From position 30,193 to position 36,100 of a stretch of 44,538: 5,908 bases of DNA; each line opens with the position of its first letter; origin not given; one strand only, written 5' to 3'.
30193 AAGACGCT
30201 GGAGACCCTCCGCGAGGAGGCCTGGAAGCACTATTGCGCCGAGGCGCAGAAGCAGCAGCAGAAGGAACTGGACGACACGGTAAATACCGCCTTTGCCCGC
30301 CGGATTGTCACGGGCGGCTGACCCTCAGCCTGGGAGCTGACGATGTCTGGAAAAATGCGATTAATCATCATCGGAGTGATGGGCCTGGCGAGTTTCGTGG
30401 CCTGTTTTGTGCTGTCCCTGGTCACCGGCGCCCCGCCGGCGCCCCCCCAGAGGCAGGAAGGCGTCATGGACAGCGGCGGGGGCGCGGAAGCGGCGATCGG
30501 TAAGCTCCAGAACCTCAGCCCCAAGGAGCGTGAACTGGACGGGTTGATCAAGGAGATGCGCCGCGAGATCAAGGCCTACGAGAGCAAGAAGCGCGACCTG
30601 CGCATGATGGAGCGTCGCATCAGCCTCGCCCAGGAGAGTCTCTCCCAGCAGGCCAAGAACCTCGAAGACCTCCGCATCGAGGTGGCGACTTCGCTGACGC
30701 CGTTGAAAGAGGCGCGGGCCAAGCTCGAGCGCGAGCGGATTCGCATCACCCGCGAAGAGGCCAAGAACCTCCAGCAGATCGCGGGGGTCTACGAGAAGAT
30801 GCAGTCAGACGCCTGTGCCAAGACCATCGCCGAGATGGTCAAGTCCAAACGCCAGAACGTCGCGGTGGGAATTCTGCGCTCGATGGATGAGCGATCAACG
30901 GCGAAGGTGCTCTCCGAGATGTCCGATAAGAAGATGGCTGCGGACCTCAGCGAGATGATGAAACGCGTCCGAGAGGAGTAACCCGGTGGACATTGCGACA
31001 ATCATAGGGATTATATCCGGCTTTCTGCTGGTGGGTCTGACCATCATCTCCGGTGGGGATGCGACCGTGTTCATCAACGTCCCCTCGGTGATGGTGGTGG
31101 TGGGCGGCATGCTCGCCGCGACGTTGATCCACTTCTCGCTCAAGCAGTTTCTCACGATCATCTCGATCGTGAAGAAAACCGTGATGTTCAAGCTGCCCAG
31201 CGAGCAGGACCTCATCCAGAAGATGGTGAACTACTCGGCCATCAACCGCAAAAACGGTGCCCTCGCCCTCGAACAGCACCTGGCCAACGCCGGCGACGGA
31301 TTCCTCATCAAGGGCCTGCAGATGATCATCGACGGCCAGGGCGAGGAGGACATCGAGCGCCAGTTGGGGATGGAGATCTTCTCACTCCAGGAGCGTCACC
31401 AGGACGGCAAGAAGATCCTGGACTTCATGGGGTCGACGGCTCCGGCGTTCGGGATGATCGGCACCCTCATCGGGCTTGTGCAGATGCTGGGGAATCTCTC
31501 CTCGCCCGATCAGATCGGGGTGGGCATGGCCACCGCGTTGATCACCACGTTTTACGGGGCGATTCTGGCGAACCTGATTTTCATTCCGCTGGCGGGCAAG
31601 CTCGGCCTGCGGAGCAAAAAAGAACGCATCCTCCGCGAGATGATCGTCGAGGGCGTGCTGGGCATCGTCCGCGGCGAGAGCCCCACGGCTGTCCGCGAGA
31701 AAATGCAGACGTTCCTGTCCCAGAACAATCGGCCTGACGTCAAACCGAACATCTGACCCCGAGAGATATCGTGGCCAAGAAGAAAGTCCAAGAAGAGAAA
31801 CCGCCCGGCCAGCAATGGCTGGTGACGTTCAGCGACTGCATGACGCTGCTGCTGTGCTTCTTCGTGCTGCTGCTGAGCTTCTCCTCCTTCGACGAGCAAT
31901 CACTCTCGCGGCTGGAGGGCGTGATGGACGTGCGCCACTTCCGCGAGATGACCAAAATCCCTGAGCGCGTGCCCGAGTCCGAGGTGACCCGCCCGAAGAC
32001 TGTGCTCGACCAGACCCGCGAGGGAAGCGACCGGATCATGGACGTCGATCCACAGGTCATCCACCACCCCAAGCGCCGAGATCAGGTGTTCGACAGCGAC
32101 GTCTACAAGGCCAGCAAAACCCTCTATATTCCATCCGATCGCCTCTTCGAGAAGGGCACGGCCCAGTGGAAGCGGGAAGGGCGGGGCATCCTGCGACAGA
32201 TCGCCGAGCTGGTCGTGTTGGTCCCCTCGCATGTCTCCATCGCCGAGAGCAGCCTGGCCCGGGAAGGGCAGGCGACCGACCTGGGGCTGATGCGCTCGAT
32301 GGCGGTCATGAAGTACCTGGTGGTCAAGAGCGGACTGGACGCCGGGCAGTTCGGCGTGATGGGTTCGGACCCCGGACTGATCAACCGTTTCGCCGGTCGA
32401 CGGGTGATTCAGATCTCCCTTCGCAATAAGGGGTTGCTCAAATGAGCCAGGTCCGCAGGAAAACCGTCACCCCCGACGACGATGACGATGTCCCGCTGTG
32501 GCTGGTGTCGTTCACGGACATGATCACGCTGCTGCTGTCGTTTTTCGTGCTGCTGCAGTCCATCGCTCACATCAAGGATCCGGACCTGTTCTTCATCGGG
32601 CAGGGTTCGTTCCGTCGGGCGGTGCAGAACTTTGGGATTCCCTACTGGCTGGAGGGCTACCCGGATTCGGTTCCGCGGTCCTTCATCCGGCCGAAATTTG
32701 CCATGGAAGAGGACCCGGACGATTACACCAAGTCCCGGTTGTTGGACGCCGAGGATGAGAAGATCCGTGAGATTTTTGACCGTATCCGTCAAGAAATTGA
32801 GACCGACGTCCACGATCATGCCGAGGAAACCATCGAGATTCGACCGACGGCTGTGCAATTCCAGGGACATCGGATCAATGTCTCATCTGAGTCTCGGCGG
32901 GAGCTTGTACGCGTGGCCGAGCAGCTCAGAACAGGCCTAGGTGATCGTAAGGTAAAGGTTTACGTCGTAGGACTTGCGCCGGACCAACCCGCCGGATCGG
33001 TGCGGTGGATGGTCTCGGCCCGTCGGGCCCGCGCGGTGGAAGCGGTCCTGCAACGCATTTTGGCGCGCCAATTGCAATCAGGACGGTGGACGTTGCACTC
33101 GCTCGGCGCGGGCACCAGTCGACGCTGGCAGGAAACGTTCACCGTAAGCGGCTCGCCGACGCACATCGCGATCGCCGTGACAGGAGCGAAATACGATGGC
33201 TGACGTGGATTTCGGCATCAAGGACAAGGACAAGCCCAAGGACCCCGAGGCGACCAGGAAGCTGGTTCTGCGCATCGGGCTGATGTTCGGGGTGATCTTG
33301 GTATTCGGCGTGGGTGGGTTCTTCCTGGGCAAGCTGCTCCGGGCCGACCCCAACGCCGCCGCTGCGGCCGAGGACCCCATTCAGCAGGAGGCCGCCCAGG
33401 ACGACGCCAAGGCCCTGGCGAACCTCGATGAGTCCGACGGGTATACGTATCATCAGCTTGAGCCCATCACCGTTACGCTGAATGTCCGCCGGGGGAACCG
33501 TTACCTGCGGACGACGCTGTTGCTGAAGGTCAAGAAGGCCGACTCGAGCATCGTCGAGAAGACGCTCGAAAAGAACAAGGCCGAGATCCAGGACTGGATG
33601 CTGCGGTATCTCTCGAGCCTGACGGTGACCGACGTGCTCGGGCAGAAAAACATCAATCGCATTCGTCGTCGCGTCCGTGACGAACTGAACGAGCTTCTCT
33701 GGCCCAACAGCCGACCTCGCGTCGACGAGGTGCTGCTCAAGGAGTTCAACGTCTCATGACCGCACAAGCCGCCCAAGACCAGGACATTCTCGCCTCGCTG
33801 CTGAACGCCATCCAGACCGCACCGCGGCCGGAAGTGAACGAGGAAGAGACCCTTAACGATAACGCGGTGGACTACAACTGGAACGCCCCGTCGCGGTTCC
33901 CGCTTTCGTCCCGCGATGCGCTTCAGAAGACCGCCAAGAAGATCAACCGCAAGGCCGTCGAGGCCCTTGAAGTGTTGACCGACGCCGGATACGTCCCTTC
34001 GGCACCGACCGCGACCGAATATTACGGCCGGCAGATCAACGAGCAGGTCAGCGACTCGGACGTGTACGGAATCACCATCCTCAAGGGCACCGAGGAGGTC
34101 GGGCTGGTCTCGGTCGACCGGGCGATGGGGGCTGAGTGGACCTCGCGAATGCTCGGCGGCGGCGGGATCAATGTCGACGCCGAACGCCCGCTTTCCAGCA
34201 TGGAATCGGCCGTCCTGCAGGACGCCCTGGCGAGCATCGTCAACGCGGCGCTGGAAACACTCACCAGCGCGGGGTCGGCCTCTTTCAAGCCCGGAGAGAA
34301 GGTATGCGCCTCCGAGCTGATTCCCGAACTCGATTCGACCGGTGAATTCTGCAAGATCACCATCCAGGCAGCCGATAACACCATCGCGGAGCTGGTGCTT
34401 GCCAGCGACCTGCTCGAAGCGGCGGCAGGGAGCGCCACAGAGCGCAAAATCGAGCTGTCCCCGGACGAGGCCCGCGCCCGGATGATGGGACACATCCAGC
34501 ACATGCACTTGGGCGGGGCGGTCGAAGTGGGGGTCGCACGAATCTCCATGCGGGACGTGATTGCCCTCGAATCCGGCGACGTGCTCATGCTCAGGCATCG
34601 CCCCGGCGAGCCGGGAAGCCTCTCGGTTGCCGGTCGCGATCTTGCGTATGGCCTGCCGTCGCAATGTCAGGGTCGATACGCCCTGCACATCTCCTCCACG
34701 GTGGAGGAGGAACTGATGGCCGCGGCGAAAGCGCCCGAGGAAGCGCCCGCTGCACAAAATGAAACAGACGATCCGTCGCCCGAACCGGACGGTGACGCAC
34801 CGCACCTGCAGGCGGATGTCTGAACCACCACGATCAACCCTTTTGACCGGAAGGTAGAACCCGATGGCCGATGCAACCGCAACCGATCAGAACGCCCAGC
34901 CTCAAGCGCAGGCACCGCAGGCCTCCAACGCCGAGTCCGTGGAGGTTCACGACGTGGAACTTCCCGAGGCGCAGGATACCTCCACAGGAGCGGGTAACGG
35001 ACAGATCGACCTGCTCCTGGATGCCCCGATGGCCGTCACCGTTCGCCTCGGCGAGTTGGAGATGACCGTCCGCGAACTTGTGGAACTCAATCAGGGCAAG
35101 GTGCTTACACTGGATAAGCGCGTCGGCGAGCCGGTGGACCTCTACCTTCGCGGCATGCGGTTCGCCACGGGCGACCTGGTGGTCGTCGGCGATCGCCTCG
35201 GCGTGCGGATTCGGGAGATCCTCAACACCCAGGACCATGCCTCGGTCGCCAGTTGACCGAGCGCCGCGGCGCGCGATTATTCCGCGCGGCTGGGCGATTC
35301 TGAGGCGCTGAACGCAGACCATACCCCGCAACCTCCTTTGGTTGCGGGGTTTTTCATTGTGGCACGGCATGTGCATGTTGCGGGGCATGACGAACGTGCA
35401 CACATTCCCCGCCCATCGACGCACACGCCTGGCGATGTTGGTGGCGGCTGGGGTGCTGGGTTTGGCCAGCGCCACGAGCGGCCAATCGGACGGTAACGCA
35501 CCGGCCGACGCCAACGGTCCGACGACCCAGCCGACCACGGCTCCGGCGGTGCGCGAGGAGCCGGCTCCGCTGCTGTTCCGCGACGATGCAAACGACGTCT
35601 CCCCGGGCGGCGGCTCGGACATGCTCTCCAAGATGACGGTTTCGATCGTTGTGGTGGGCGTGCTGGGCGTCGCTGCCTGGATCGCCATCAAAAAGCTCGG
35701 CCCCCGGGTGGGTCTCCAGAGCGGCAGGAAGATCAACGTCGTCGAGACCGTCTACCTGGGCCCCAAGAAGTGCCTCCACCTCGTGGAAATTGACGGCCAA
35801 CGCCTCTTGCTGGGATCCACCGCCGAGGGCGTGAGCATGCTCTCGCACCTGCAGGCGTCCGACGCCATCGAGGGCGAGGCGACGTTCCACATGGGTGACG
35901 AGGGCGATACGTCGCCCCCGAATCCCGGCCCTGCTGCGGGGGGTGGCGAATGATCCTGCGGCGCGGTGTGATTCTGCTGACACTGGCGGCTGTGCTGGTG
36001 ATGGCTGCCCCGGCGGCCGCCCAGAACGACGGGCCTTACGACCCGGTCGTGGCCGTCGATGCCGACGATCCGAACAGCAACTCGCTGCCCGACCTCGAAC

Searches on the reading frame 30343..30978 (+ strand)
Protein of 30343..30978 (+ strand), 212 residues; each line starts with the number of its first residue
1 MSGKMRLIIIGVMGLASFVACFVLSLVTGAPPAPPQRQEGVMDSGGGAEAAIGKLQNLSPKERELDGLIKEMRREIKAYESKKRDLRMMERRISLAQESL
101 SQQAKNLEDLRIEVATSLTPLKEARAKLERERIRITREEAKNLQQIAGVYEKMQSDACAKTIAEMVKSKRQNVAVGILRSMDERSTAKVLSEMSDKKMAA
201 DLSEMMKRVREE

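Call 5: search_protein_families(library=pfam, max_evalue=0.01, proteins=[window:30343-30978:+])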
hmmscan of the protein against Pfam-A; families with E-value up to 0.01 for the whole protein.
window:30343-30978:+ (212 aa): 2 families
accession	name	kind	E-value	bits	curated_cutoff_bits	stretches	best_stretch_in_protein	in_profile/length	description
PF03448.22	MgtE_N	-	0.0038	18.2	25.9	0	154-209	26-77/102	MgtE intracellular N domain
PF08340.16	YicC-like_C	-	0.0069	16.9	27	1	58-108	68-120/120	Endoribonuclease YicC-like, C-terminal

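Call 39: search_protein_families(library=ncbifam, max_evalue=10, proteins=[window:30343-30978:+])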
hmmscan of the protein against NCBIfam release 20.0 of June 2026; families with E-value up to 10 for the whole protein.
window:30343-30978:+ (212 aa): 7 families
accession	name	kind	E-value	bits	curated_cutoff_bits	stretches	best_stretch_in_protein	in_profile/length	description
NF047368.1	collar_FlbB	equivalog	0.026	14.3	110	1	70-193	38-159/193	periplasmic-type flagellar collar protein FlbB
NF045780.1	TrlF_fam_ATP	equivalog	0.086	11.5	350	1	52-147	486-577/944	TrlF family AAA-like ATPase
TIGR03319.1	RNase_Y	equivalog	0.19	10.2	454.35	1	69-188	60-198/514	ribonuclease Y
NF033838.0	PspC_subgroup_1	exception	0.21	10.2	700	1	75-189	303-414/684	pneumococcal surface protein PspC, choline-binding form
NF051894.1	anti_phage_HalA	equivalog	0.26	10.5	250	1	76-150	157-230/338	anti-phage Hailong system effector protein HalA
TIGR00344.1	alaS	equivalog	3.9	5.5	457.05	1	76-205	697-824/847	alanine--tRNA ligase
TIGR01069.2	mutS2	equivalog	4.7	5.4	400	1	60-201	534-681/790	endonuclease MutS2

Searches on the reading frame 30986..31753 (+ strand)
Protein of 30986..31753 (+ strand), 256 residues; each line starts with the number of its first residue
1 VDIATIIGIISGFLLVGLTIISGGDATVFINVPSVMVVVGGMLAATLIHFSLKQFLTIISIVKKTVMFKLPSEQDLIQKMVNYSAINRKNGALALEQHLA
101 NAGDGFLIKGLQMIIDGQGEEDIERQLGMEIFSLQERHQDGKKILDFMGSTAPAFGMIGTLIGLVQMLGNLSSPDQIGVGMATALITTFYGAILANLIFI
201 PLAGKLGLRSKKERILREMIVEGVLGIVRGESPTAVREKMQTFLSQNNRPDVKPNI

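Call 5: search_protein_families(library=pfam, max_evalue=0.01, proteins=[window:30986-31753:+])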
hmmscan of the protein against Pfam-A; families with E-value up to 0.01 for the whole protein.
window:30986-31753:+ (256 aa): 1 family
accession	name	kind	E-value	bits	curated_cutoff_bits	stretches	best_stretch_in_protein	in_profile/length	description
PF01618.21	MotA_ExbB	-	1.6e-27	96.2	22.9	1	104-218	7-126/127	MotA/TolQ/ExbB proton channel family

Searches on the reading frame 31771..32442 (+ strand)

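Call 6: search_protein_families(library=pfam, max_evalue=0.01, proteins=[window:31771-32442:+])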
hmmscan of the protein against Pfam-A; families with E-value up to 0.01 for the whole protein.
window:31771-32442:+ (224 aa): 1 family
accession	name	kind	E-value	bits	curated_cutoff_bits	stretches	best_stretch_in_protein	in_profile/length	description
PF13677.11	MotB_plug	-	6.2e-16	58.2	24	1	3-48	2-50/58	Membrane MotB of proton-channel complex MotA/MotB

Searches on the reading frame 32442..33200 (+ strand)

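Call 6: search_protein_families(library=pfam, max_evalue=0.01, proteins=[window:32442-33200:+])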
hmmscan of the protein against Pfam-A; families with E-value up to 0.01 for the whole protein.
window:32442-33200:+ (253 aa): 2 families
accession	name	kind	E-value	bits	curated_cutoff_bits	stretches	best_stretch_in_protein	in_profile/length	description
PF13677.11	MotB_plug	-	1.9e-09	37.4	24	1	18-45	17-43/58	Membrane MotB of proton-channel complex MotA/MotB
PF00691.25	OmpA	-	1.3e-05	25.9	27.2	1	140-223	2-81/98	OmpA family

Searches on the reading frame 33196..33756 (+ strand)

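Call 6: search_protein_families(library=pfam, max_evalue=0.01, proteins=[window:33196-33756:+])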
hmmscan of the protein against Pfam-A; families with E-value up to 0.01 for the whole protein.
window:33196-33756:+ (187 aa): 1 family
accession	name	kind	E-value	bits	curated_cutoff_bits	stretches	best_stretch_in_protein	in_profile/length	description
PF03748.19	FliL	-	8.6e-15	55.6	24.6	1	85-186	1-102/103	Flagellar basal body-associated protein FliL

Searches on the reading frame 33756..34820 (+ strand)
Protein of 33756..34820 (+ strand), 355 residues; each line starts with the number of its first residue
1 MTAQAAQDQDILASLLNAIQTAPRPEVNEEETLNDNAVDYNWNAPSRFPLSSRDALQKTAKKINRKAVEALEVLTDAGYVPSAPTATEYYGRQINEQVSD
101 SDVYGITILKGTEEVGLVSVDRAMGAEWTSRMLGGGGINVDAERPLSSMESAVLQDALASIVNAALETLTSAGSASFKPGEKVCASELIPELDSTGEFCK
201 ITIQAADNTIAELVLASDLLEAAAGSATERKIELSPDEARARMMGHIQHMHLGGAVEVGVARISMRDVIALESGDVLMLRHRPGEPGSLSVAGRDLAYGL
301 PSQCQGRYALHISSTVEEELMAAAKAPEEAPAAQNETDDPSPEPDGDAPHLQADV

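Call 6: search_protein_families(library=pfam, max_evalue=0.01, proteins=[window:33756-34820:+])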
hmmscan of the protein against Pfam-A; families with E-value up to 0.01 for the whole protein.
window:33756-34820:+ (355 aa): 1 family
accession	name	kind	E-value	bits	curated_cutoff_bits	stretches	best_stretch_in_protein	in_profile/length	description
PF01052.25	FliMN_C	-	2.1e-11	44.1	23.8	1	255-316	11-72/73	Type III flagellar switch regulator (C-ring) FliN C-term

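Call 39: search_protein_families(library=ncbifam, max_evalue=10, proteins=[window:33756-34820:+])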
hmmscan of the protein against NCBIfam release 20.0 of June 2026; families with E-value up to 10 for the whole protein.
window:33756-34820:+ (355 aa): 5 families
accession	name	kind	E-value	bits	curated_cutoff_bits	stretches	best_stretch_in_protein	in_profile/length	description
TIGR01397.1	fliM_switch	equivalog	8.4e-11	41.6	219.6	2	240-316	243-319/320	flagellar motor switch protein FliM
TIGR02480.1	fliN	equivalog_domain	1.3e-05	25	84.05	1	246-313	4-71/77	flagellar motor switch protein FliN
TIGR02551.1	SpaO_YscQ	equivalog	0.0012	18.8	100.8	1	216-347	106-223/300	type III secretion system cytoplasmic ring protein SctQ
NF005995.1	PRK08119.1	equivalog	0.003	17.1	218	1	228-299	282-353/376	flagellar motor switch phosphatase FliY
NF005275.1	PRK06782.1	equivalog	0.0071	15.1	681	1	228-313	428-513/516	flagellar motor switch protein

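Call 64: find_homologous_proteins(query=window:33756-34820:+, max_evalue=1e-10)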
Query window:33756-34820:+ (355 aa): 4 proteins with E <= 1e-10 among 8000 candidates.
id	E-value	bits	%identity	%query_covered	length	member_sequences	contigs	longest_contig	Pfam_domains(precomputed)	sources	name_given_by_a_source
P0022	4.5e-222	754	99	100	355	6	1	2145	PF01052.26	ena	-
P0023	1.1e-201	687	90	100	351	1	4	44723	PF01052.26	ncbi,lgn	-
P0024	1.5e-170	585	77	100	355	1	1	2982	PF01052.26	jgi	jgi:flagellar motor switch protein FliM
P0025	2.4e-91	325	51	85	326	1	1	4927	PF01052.26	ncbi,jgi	jgi:flagellar motor switch protein FliM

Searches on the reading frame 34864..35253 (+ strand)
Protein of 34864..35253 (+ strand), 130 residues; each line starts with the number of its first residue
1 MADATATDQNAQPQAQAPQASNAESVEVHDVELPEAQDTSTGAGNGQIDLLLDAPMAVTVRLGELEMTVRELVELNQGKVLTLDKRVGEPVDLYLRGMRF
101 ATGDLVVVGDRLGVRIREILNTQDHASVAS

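Call 13: search_protein_families(library=pfam, max_evalue=0.01, proteins=[window:34864-35253:+])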
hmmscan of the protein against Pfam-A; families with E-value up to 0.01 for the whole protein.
window:34864-35253:+ (130 aa): 1 family
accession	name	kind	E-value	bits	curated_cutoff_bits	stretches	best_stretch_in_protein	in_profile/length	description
PF01052.25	FliMN_C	-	5e-22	78.1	23.8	1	50-120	2-72/73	Type III flagellar switch regulator (C-ring) FliN C-term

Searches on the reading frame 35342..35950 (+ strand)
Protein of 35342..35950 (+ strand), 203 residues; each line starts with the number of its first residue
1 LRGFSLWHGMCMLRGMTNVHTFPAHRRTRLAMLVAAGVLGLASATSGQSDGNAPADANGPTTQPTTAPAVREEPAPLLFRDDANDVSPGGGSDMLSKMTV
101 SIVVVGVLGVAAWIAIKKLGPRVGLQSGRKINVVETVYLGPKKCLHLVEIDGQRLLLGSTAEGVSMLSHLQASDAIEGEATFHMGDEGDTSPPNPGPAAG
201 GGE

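Call 6: search_protein_families(library=pfam, max_evalue=0.01, proteins=[window:35342-35950:+])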
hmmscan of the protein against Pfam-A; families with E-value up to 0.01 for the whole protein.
window:35342-35950:+ (203 aa): 1 family
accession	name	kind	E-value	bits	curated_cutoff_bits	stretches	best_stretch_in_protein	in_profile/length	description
PF04347.18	FliO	-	5.4e-12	46.1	22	1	120-178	11-69/91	Flagellar biosynthesis protein, FliO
